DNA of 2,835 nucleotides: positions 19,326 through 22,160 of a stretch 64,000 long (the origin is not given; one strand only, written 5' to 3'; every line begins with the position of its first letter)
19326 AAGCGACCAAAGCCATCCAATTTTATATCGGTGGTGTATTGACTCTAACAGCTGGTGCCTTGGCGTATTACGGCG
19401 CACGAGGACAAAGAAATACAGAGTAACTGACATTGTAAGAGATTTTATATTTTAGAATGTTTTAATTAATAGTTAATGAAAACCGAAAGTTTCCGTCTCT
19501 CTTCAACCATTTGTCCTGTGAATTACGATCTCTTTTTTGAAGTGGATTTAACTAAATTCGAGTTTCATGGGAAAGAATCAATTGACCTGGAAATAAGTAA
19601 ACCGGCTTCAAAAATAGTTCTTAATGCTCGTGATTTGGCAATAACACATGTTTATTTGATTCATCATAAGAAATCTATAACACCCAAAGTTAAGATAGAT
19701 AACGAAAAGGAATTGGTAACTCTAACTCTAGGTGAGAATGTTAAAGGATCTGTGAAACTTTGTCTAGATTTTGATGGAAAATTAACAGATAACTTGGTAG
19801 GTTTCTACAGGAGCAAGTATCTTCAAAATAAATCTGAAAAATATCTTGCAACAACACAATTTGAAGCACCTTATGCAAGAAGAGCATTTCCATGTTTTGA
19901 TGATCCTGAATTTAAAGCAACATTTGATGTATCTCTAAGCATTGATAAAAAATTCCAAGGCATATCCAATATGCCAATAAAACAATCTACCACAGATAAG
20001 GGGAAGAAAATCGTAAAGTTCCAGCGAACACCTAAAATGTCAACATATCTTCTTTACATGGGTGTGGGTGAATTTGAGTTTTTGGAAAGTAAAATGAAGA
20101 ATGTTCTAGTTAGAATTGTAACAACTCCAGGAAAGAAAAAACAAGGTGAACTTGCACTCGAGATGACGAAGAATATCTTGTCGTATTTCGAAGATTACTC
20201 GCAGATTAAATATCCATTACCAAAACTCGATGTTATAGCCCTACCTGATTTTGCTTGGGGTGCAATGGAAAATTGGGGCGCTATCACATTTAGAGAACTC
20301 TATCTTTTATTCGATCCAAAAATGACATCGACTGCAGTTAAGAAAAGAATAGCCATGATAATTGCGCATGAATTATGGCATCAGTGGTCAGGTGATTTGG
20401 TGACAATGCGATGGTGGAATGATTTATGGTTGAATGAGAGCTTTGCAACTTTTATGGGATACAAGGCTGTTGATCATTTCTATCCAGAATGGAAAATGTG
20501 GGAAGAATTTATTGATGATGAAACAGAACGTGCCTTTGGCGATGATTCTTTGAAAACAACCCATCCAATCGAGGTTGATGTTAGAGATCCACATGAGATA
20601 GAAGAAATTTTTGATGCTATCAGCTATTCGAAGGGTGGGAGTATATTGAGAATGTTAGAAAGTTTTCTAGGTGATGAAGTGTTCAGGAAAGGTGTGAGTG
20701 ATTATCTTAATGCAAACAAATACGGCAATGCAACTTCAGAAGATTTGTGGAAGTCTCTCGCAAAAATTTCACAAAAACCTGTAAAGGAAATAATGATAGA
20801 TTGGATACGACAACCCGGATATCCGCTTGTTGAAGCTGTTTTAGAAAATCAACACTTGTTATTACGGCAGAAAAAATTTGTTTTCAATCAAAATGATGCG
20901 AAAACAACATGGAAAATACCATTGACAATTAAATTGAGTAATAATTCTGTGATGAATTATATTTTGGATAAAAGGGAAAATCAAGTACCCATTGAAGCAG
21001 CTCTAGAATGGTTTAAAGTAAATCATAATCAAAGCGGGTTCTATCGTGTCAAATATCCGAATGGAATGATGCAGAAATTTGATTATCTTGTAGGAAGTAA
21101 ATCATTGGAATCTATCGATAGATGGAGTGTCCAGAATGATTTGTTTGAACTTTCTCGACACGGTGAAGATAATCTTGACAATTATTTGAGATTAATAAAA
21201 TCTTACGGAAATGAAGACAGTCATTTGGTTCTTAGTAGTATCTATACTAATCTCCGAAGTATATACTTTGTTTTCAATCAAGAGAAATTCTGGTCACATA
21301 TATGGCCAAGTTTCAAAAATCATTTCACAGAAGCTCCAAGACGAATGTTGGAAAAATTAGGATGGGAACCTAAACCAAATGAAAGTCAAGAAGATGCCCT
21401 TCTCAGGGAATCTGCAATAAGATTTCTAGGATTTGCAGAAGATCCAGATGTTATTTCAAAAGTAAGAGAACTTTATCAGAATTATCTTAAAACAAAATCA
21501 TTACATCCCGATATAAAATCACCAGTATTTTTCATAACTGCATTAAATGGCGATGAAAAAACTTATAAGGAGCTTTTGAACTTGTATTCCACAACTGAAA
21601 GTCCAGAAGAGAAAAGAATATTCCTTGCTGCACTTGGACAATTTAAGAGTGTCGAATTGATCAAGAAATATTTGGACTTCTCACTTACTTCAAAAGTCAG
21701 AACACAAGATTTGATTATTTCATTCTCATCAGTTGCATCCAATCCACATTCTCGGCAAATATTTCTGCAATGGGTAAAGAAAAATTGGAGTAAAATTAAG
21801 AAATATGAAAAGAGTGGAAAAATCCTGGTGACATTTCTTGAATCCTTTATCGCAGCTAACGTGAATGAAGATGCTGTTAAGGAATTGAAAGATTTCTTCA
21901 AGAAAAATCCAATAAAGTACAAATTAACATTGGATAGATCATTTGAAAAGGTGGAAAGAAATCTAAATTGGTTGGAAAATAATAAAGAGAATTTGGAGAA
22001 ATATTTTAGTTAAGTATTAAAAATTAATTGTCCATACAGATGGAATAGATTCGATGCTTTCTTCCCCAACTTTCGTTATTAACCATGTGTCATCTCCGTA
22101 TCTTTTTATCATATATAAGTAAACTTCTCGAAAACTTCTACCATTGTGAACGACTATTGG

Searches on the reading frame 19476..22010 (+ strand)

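Call 66: search_protein_families(library=pfam, proteins=[window:19476-22010:+], max_evalue=0.001)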
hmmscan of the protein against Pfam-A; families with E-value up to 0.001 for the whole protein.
window:19476-22010:+ (845 aa): 3 families
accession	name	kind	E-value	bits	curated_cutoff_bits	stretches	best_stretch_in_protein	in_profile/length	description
PF01433.26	Peptidase_M1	-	1.7e-84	283.3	27.7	1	227-443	2-218/218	Peptidase family M1 domain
PF11838.14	ERAP1_C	-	3e-74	250.8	38.2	1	512-828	1-318/318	ERAP1-like C-terminal domain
PF17900.6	Peptidase_M1_N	-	3.8e-52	177.5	25.8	1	14-192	2-186/186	Peptidase M1 N-terminal domain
